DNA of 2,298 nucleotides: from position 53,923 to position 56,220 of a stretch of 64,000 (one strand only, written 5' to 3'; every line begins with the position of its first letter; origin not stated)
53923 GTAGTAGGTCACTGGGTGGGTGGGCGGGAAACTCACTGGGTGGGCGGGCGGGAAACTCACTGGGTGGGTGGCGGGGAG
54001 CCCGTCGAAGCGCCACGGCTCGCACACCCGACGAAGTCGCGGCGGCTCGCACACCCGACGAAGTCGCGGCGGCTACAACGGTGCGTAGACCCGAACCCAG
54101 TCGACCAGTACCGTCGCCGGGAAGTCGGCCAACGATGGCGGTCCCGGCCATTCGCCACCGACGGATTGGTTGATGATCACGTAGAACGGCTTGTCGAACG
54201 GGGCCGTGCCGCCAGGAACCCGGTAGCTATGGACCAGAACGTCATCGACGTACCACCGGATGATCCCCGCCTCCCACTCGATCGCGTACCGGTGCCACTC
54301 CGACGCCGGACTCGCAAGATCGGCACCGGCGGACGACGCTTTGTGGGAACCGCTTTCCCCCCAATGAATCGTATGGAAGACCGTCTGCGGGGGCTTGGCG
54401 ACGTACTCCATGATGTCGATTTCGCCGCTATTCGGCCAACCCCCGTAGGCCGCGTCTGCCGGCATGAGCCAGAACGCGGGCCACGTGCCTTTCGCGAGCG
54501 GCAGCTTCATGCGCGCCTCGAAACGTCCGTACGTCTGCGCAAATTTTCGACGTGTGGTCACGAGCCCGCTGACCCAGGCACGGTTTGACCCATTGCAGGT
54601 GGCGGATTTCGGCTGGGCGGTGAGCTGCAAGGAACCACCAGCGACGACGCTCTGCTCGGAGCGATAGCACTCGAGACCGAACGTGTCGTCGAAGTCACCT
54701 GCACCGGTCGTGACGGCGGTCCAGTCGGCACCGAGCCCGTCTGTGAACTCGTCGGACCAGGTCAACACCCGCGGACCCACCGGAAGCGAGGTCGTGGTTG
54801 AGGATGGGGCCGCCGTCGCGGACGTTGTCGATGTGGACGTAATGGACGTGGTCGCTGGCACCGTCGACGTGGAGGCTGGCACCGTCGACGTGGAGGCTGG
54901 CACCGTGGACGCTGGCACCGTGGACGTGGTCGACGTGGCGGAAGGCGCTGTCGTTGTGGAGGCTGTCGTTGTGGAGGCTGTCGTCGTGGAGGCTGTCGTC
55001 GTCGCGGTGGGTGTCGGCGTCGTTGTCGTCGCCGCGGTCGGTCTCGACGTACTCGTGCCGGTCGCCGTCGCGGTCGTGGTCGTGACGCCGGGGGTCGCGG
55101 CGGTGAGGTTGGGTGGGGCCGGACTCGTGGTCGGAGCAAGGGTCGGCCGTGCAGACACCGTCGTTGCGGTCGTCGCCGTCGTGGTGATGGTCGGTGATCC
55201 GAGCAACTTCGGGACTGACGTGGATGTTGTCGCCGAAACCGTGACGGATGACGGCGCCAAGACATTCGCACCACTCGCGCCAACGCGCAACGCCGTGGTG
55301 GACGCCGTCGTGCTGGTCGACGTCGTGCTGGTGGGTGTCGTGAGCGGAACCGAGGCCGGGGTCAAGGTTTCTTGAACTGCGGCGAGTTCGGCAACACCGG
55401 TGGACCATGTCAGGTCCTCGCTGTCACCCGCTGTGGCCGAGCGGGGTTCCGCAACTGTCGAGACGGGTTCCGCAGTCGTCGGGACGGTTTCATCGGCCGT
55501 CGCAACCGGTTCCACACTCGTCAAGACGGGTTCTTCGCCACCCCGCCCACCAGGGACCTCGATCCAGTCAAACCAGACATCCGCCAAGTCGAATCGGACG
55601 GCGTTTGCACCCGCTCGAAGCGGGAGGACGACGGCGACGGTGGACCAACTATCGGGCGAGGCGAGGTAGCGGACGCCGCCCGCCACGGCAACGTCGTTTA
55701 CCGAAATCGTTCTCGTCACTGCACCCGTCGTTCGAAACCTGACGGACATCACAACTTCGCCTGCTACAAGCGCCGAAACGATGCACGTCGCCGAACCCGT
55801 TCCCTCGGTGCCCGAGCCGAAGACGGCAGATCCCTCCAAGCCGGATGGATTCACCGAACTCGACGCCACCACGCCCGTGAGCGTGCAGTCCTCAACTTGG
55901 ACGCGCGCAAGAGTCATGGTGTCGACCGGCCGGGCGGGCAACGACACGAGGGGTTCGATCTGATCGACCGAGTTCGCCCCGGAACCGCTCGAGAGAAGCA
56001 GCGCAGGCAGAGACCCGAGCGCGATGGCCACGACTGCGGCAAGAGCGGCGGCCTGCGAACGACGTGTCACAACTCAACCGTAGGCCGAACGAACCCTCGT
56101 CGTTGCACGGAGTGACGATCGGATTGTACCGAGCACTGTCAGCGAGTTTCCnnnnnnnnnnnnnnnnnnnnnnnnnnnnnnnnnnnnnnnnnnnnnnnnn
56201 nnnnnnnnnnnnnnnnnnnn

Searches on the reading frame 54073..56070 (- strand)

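Call 25: search_protein_families(library=pfam, proteins=[window:54073-56070:-], max_evalue=0.01)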
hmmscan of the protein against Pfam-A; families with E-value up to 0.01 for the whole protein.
window:54073-56070:- (665 aa): 3 families
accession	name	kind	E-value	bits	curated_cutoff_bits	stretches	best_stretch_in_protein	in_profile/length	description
PF00722.28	Glyco_hydro_16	-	1.7e-23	83.4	22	1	480-658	21-173/175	Glycosyl hydrolases family 16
PF03935.22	SKN1_KRE6_Sbg1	-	1.6e-07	30.5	30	1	435-537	118-223/501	Beta-glucan synthesis-associated protein SKN1/KRE6/Sbg1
PF06439.18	3keto-disac_hyd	-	0.0087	16.6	26.8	0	541-621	78-156/187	3-keto-disaccharide hydrolase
